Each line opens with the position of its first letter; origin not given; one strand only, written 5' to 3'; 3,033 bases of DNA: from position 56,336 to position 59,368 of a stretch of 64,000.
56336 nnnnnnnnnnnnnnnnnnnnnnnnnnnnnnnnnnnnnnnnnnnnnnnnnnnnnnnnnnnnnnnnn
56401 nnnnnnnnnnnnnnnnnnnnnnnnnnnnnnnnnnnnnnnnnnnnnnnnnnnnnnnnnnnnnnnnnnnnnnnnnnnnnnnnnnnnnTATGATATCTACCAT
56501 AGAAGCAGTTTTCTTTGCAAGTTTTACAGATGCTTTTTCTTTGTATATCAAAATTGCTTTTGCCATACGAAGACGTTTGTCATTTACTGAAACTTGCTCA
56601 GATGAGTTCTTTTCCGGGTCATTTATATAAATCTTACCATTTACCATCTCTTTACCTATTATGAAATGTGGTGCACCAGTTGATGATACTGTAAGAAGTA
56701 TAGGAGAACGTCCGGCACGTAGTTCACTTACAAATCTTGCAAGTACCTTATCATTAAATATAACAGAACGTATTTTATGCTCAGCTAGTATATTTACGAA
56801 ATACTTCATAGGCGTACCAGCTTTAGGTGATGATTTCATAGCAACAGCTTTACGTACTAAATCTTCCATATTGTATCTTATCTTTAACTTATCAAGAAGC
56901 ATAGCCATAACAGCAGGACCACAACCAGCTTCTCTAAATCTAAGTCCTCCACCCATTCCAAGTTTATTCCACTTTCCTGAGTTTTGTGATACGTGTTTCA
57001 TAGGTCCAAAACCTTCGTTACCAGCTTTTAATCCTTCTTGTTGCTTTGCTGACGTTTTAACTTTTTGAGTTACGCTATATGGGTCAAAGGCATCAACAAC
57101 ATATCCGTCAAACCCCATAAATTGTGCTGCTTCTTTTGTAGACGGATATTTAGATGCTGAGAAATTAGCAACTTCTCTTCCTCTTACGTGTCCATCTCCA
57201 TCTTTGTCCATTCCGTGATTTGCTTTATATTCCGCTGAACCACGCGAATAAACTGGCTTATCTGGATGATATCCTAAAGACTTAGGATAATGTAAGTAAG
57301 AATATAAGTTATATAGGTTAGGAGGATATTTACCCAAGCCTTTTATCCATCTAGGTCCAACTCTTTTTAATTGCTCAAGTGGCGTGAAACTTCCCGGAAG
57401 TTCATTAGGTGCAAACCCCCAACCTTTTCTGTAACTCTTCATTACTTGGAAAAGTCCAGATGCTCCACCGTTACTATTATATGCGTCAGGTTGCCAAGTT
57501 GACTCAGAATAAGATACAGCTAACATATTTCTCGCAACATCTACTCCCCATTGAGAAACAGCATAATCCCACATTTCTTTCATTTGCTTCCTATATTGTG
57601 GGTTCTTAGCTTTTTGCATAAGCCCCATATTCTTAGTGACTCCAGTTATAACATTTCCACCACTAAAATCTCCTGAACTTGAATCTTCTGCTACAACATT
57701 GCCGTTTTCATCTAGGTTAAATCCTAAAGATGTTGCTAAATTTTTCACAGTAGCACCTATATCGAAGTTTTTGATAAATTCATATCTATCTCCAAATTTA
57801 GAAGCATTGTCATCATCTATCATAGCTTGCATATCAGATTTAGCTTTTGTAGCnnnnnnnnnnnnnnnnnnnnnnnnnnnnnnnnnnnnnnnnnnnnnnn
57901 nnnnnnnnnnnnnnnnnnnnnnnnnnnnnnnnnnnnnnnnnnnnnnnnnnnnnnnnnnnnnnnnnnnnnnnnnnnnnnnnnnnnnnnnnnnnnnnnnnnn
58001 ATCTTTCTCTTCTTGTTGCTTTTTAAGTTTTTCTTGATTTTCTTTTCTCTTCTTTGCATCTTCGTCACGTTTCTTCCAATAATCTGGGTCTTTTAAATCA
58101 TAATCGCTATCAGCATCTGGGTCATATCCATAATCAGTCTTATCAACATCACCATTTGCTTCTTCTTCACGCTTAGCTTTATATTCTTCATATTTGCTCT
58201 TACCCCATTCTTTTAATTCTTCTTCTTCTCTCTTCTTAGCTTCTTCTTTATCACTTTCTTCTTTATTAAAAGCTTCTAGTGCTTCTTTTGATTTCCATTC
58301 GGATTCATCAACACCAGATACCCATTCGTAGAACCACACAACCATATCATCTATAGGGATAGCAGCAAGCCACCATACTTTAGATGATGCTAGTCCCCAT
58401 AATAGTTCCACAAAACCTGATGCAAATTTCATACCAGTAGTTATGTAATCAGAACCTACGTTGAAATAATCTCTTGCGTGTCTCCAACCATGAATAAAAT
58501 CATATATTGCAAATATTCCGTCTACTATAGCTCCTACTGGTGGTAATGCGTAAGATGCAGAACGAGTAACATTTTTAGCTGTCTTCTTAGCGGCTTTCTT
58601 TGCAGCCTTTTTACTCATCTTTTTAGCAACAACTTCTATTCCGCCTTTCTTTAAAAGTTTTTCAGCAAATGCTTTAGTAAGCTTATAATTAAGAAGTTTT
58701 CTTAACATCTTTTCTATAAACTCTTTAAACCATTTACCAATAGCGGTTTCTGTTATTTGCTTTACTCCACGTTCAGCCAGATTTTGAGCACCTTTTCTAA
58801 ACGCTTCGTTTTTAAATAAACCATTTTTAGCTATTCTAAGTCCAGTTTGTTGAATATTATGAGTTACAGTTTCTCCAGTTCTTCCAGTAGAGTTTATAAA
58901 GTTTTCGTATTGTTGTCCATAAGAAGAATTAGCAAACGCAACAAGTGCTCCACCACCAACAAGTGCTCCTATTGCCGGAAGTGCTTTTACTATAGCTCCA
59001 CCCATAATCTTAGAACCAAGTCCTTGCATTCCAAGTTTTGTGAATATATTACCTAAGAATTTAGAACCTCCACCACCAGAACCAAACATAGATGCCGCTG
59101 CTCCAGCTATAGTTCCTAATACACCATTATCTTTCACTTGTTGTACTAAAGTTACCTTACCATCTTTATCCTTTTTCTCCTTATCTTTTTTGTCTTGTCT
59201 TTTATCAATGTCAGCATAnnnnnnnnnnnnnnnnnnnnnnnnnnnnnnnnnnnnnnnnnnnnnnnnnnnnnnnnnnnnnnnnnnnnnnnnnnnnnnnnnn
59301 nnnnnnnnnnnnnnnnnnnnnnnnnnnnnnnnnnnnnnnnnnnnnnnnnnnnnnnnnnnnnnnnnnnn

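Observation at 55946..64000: Giant (at least 2667 aa) virion protein combining tape-measure-like TM segments, two C39-like peptidase domains and an SLT transglycosylase; ORF open to window edge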

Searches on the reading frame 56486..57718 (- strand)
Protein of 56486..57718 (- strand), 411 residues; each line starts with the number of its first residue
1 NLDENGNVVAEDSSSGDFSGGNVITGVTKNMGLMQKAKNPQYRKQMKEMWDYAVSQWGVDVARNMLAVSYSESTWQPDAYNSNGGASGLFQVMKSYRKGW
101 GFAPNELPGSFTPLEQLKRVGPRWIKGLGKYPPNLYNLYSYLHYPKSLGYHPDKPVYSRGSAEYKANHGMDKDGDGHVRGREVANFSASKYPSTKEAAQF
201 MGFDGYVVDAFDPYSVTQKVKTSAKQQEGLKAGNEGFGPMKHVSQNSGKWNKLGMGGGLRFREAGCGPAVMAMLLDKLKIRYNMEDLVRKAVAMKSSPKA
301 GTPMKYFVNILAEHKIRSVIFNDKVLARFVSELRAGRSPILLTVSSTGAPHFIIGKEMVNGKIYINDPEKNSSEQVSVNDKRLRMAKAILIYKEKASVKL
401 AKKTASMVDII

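Call 55: search_solved_structures(query=A2, max_evalue=1, show_alignments=3)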
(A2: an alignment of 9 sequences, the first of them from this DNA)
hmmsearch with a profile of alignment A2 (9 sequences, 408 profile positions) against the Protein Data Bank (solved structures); distinct sequences matched with E-value up to 1: 10.
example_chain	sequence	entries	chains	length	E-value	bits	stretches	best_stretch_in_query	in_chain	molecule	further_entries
9udh_A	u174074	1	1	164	3.7e-08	36.2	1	69-185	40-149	lytic transglycosidase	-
2jnx_A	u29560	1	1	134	0.0062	19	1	167-215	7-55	Calcium binding protein 2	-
1jfj_A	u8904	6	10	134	0.0089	18.5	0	167-206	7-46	CALCIUM-BINDING PROTEIN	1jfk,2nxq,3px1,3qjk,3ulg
2m7n_A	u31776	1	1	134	0.01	18.3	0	167-205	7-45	Calcium-binding protein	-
4yy2_A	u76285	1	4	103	0.021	17.3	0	316-339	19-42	dTor_3x33L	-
4yy5_A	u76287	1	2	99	0.026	17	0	317-339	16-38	dTor_3x33L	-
4zcu_A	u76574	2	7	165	0.1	15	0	151-205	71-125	Calcium-binding mitochondrial carrier protein SCaMC-1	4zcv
5xop_A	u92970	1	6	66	0.11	14.9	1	167-202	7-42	Calcium-binding protein 1 (EhCBP1), putative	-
2m7k_A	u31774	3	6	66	0.17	14.3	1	167-205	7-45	Calcium-binding protein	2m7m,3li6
4n5x_A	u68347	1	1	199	0.18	14.2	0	151-205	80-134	Calcium-binding mitochondrial carrier protein SCaMC-1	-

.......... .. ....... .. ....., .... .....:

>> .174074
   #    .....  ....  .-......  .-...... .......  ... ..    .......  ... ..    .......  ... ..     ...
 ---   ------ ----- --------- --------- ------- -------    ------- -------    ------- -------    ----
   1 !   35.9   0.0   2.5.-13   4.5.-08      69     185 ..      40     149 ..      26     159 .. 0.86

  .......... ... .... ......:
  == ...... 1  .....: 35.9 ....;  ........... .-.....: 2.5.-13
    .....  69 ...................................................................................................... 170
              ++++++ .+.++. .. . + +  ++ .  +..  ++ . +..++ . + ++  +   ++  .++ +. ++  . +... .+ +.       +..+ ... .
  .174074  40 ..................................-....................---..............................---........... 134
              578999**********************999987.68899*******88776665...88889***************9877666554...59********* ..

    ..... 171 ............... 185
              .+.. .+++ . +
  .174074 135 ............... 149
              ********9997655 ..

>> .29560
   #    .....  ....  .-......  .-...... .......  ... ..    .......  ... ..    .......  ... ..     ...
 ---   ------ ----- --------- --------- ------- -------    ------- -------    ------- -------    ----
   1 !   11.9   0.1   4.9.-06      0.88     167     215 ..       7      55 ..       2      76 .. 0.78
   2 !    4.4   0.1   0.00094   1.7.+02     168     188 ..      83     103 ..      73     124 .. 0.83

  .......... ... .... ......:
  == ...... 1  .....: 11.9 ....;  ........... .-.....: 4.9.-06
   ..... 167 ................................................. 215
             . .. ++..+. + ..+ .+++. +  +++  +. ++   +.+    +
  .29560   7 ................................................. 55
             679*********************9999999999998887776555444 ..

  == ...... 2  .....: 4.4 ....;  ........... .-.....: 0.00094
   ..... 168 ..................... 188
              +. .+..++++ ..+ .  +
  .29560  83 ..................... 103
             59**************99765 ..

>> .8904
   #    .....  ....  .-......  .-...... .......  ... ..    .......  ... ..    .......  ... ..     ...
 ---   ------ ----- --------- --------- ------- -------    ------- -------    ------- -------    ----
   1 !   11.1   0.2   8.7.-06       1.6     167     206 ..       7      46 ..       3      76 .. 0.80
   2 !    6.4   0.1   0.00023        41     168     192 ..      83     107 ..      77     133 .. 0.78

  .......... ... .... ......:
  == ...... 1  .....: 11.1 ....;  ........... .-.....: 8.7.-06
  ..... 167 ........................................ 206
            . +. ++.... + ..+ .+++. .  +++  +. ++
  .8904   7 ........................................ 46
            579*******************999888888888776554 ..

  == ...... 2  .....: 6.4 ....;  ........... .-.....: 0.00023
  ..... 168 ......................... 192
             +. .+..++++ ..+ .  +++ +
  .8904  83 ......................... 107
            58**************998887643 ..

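Call 65: predict_structure(alignment_id=A2)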
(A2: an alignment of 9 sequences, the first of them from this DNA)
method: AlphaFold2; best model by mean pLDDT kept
length: 411 residues; sequences in the alignment: 9
mean_pLDDT: 71.9   pTM: 0.48
mean pLDDT of the five models: 71.9, 71.8, 71.5, 69.9, 68.2
residues with pLDDT >= 90: 49; 70-90: 229; 50-70: 57; < 50: 76
segments of 3 or more residues with pLDDT < 50: 1-4, 6-29, 219-236, 245-261, 297-301, 405-411
pLDDT, mean of each block of 10 residues (from residue 1): 40 26 33 68 91 89 90 87 84 87 90 95 91 88 80 83 77 84 78 78 70 64 38 44 48 42 64 75 70 53 73 82 86 87 71 84 80 81 83 69 46 36
secondary structure, 60 per line:
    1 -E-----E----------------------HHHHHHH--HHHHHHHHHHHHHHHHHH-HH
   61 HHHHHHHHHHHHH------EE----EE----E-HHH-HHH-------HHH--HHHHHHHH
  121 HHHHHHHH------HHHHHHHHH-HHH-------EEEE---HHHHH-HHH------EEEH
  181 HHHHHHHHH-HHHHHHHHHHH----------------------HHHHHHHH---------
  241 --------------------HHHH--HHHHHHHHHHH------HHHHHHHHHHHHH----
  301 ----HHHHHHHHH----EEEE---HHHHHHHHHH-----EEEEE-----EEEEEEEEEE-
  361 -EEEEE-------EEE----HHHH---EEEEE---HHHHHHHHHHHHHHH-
elements in order: H31-37 H40-57 H59-73 H113-128 H135-143 E155-158 H162-166 E177-179 H180-189 H191-201 H224-231 H261-264 H267-277 H284-296 H305-313 E318-321 H325-334 E340-344 E350-359 E362-366 E374-376 H381-384 E388-392 H396-410

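Call 69: fold_search(model_id=the predicted structure, library=pdb)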
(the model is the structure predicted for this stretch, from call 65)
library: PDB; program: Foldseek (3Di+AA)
matches with E <= 10: 494; with E <= 0.001: 10
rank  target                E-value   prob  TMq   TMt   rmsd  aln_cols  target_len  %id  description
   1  5xe8_A                1.6e-04  1.00  0.26  0.73   3.5       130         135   15  Crystal Structure of the Peptidase Domain of Streptococcus mutans ComA (released 2017-06-28)
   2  8ssk_D                1.7e-04  1.00  0.25  0.33  17.9       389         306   10  Citrobacter rodentium contact dependent growth inhibition (CDI) entry and toxin (CdiA-CT) domains (released 2024-05-15)
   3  7n87_MODEL_1_A        1.8e-04  1.00  0.26  0.66   3.3       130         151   12  Solution NMR structure of peptidase domain from Clostridium thermocellum PCAT1 (released 2021-12-29)
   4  8ssk_A                1.9e-04  1.00  0.23  0.29  18.6       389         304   11  Citrobacter rodentium contact dependent growth inhibition (CDI) entry and toxin (CdiA-CT) domains (released 2024-05-15)
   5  8ssk_C                3.0e-04  1.00  0.25  0.32  20.0       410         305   10  Citrobacter rodentium contact dependent growth inhibition (CDI) entry and toxin (CdiA-CT) domains (released 2024-05-15)
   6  8vp5_B                3.2e-04  1.00  0.26  0.16   3.7       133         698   14  Cryo-EM structure of the ABC transporter PCAT1 bound with ADP and Substrate (released 2024-10-30)
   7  3k8u                  5.0e-04  1.00  0.26  0.72   3.6       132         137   14  Crystal Structure of the Peptidase Domain of Streptococcus ComA, a Bi-functional ABC Transporter Involved in Quorum Sens (released 2010-02-23)
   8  9udh                  7.1e-04  1.00  0.30  0.71   4.8       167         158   19  bacteriophage lytic transglycosidase (released 2026-04-08)
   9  8ssk_B                7.1e-04  0.99  0.25  0.32  18.4       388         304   11  Citrobacter rodentium contact dependent growth inhibition (CDI) entry and toxin (CdiA-CT) domains (released 2024-05-15)
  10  6mpz_D                8.7e-04  1.00  0.26  0.69   6.4       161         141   18  Crystal structure of a double glycine motif protease from AMS/PCAT transporter in complex with the leader peptide (released 2019-02-06)
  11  8vp5_A                1.0e-03  1.00  0.26  0.16   3.5       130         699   14  Cryo-EM structure of the ABC transporter PCAT1 bound with ADP and Substrate (released 2024-10-30)
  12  8vp6_B                1.2e-03  1.00  0.26  0.17   3.7       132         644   14  Cryo-EM structure of the ABC transporter PCAT1 bound with Mg_class_2 (released 2024-10-30)
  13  6mpz_B                1.5e-03  1.00  0.26  0.68   6.5       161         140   17  Crystal structure of a double glycine motif protease from AMS/PCAT transporter in complex with the leader peptide (released 2019-02-06)
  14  5xe9_A                1.7e-03  1.00  0.27  0.73   3.5       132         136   14  Crystal Structure of the Complex of the Peptidase Domain of Streptococcus mutans ComA with a Small Molecule Inhibitor. (released 2017-06-28)
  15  6mpz_A                1.7e-03  1.00  0.26  0.66   6.5       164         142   18  Crystal structure of a double glycine motif protease from AMS/PCAT transporter in complex with the leader peptide (released 2019-02-06)
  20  9l5u_B                6.0e-03  1.00  0.25  0.68   3.0       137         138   18  Papain-like cysteine protease toxin/immunity pair (released 2025-06-04)
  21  8ssm_A                6.0e-03  1.00  0.24  0.60   6.5       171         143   13  Citrobacter rodentium contact dependent growth inhibition (CDI) toxin (CdiA-CT) and immunity (CdiI) complex (released 2024-05-15)
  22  5xe8_C                6.3e-03  1.00  0.22  0.64   5.7       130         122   12  Crystal Structure of the Peptidase Domain of Streptococcus mutans ComA (released 2017-06-28)
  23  9l5u_A                8.6e-03  1.00  0.25  0.66   3.3       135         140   17  Papain-like cysteine protease toxin/immunity pair (released 2025-06-04)
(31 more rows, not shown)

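Call 108: fold_search(model_id=the predicted structure, library=viral)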
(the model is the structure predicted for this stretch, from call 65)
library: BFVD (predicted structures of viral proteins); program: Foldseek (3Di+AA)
matches with E <= 10: 740; with E <= 0.001: 13
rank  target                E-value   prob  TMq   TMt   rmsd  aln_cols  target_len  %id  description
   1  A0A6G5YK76            1.4e-06  1.00  0.31  0.26   4.0       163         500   23  (no name in the UniProt tables at hand)
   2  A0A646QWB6            3.7e-06  1.00  0.30  0.52  11.8       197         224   19  Putative lytic transglycosylase [Roseobacter phage CRP-5]
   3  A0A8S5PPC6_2          5.5e-06  1.00  0.30  0.09  16.7       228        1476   19  Morphogenesis protein 1 wall, phi29, hydrolase, infection [Myoviridae sp. ctwwN25]
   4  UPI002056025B         1.1e-05  1.00  0.30  0.26   6.1       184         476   21  (no name look-up for this kind of identifier)
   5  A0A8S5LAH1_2          1.2e-05  1.00  0.32  0.13   6.4       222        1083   21  Lysozyme [Myoviridae sp. ctPuP5]
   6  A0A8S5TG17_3          2.1e-05  1.00  0.30  0.10  17.6       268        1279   16  Tail tape measure [Myoviridae sp. ctIty1]
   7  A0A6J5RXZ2            9.1e-05  1.00  0.32  0.35  21.8       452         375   13  Transglycosylase SLT domain 1 [uncultured Caudovirales phage]
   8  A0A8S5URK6            1.4e-04  1.00  0.28  0.43   6.1       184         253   17  Peptidase [Siphoviridae sp. cthae16]
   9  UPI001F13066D         2.6e-04  1.00  0.30  0.55   3.0       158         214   20  (no name look-up for this kind of identifier)
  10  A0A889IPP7            2.9e-04  1.00  0.28  0.23  20.2       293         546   17  (no name in the UniProt tables at hand)
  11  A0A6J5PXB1            3.1e-04  0.99  0.26  0.20  17.7       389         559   14  LT_GEWL domain containing protein [uncultured Caudovirales phage]
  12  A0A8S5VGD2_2          3.6e-04  1.00  0.28  0.09  14.6       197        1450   15  Peptidase [Myoviridae sp. ctkfK18]
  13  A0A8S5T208            4.2e-04  0.94  0.20  0.11  24.4       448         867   13  Uncharacterized protein [Podoviridae sp. ctuch15]
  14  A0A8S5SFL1            2.2e-03  1.00  0.27  0.43   4.1       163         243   15  Peptidase [Podoviridae sp. ctZih56]
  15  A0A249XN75            2.9e-03  0.96  0.23  0.22  16.7       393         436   13  Lysin A, L-Ala-D-Glu peptidase domain [Arthrobacter phage GurgleFerb]
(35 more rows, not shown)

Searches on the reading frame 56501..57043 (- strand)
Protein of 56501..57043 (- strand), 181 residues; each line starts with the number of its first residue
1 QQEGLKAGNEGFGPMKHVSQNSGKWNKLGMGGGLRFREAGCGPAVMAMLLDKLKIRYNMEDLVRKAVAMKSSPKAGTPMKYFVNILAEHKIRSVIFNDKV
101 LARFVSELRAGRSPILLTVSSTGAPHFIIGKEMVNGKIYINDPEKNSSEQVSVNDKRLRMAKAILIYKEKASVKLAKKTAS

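Call 15: search_protein_families(library=pfam, proteins=[window:56501-57043:-], max_evalue=1)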
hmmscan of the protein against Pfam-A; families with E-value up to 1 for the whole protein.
window:56501-57043:- (181 aa): 4 families
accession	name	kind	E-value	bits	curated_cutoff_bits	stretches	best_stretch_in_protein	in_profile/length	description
PF03412.21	Peptidase_C39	-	1.4e-06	28.6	22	1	37-147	9-109/133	Peptidase C39 family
PF12385.14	Peptidase_C70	-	0.0014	19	19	1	102-154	81-134/141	Papain-like cysteine protease AvrRpt2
PF11814.14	DUF3335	-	0.0026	17.7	25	1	101-158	119-181/206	Peptidase_C39 like family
PF13529.12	Peptidase_C39_2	-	0.0032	18.5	24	1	37-143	12-142/143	Peptidase_C39 like family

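Call 90: find_homologous_proteins(query=window:56510-57013:-, max_evalue=0.001)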
Query seq(168 aa) (168 aa): 1 proteins with E <= 0.001 among 32 candidates.
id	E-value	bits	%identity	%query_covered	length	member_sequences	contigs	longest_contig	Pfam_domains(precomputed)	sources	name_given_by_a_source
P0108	5.6e-68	246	70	97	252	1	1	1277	PF03412.22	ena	-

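Call 97: search_protein_representatives(alignment_id=A3)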
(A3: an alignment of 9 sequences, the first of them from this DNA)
Query: 9 sequences, 151 profile positions. Proteins with E-value up to 0.001 (for the whole library): 2924; up to 1e-10: 795; up to 1e-30: 57. The best 150 are listed.
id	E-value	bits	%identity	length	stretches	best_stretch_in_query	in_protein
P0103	1.6e-76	271.5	-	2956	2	1-150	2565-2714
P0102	4.8e-74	263.4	-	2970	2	2-151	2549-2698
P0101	9.3e-74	262.5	-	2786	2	2-150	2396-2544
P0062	1.6e-73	261.7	-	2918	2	1-150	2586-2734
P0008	3.9e-71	254.0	-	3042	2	1-150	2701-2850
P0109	1.9e-58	212.8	-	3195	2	2-148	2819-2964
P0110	5.5e-54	198.3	-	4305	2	1-142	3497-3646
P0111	2.7e-53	196.1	-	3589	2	1-140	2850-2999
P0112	5.8e-53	195.0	-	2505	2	9-141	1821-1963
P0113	1.5e-52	193.7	-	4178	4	7-141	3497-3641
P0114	3.6e-52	192.4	-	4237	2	9-139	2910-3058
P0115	1.3e-51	190.6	-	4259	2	2-141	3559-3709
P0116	1.6e-51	190.3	-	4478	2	1-141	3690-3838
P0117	1.9e-51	190.1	-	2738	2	2-149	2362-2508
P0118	4.4e-50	185.7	-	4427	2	1-141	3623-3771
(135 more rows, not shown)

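Call 100: find_encoding_contigs(protein=P0110, flank=8000, max_places=1)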
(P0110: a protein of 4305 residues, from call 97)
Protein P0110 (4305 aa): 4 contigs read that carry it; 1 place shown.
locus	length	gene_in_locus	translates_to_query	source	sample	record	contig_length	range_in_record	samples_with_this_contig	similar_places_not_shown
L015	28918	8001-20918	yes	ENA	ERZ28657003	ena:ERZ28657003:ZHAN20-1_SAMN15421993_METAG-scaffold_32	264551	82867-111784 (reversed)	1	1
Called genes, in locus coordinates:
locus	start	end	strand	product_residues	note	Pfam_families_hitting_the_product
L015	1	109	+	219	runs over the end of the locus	-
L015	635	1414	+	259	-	-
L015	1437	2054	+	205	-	-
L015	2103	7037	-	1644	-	-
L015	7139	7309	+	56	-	-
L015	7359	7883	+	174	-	-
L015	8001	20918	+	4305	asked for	PF13529:Peptidase_C39_2, PF00877:NLPC_P60 (weak), PF13529:Peptidase_C39_2 (weak), PF18013:Phage_lysozyme2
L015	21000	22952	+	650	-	-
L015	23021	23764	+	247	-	PF05866:RusA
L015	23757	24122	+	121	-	-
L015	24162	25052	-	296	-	-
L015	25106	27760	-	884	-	-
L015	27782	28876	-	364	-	-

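Call 103: search_protein_families(library=pfam, alignment_id=A5, max_evalue=0.001)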
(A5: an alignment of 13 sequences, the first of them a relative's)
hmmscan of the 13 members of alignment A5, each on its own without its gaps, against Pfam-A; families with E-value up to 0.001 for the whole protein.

A. member 1, P0109 (3195 aa): 2 families
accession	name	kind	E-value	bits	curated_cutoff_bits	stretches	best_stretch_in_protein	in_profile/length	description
PF03412.21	Peptidase_C39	-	4.3e-06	27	22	0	2833-2942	12-111/133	Peptidase C39 family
PF01464.25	SLT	-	6.9e-06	26.1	21.3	1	2658-2723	15-80/117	Transglycosylase SLT domain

B. families by the number of members that match (of 13 scanned): 11 families
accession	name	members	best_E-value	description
PF13529.12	Peptidase_C39_2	12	5e-48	Peptidase_C39 like family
PF03412.21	Peptidase_C39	7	6.3e-22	Peptidase C39 family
PF18013.6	Phage_lysozyme2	6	1.1e-53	Phage tail lysozyme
PF00877.26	NLPC_P60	6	2.6e-20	NlpC/P60 family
PF12385.14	Peptidase_C70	5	8.8e-09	Papain-like cysteine protease AvrRpt2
PF21277.2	T6SS_VgrG3-like_C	3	7.3e-39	Type VI secretion system spike protein VgrG3-like, C-terminal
PF00959.24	Phage_lysozyme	1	1.7e-15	Phage lysozyme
PF01832.25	Glucosaminidase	1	4.9e-07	Mannosyl-glycoprotein endo-beta-N-acetylglucosaminidase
PF01464.25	SLT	1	6.9e-06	Transglycosylase SLT domain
PF15644.12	Gln_amidase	1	8e-05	Papain fold toxin 1, glutamine deamidase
PF04994.19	TfoX_C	1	0.00066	TfoX C-terminal domain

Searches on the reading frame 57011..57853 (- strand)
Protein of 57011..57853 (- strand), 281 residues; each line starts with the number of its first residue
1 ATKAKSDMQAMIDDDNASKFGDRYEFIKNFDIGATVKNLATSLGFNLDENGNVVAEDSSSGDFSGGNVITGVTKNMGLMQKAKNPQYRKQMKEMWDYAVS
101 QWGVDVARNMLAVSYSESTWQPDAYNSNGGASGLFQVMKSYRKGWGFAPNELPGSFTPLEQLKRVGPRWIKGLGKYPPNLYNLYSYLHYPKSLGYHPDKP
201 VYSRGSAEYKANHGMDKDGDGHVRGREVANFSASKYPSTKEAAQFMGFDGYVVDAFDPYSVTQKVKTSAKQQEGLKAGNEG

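Call 15: search_protein_families(library=pfam, proteins=[window:57011-57853:-], max_evalue=1)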
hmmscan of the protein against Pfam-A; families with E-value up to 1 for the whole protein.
window:57011-57853:- (281 aa): 3 families
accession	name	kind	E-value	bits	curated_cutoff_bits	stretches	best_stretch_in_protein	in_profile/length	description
PF01464.25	SLT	-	1.8e-05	24.7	21.3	1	97-143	5-49/117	Transglycosylase SLT domain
PF18013.6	Phage_lysozyme2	-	0.0033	18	28.2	1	90-142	2-58/140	Phage tail lysozyme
PF05901.16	Excalibur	-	0.038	14.8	22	1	202-221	15-32/36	Excalibur calcium-binding domain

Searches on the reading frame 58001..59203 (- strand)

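Call 15: search_protein_families(library=pfam, proteins=[window:58001-59203:-], max_evalue=1)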
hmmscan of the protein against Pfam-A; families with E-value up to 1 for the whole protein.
window:58001-59203:- (401 aa): 2 families
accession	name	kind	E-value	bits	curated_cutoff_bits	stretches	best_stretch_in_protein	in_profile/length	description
PF04286.17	DUF445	-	0.0021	18.5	33.8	1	130-210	80-160/368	Protein of unknown function (DUF445)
PF23976.1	DUF7302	-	0.012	16.4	24.9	1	178-211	17-48/61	Family of unknown function (DUF7302)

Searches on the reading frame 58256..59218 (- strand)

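Call 96: search_protein_families(library=phrogs, proteins=[window:58256-59218:-], max_evalue=1)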
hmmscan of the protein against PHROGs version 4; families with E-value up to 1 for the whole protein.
seq(321 aa): 6 families
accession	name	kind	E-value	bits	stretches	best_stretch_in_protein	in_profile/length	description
phrog_2533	-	unknown function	0.0022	17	1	187-248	362-420/1130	-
phrog_21630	-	unknown function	0.0052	16.9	1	187-248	362-420/578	-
phrog_6922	-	unknown function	0.064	12.9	1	26-93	255-324/768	-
phrog_2996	-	unknown function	0.16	13.2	1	176-207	10-42/54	-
phrog_12652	-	unknown function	0.22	12.7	1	250-318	16-83/90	-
phrog_23568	-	unknown function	0.59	11.3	0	191-222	23-54/87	-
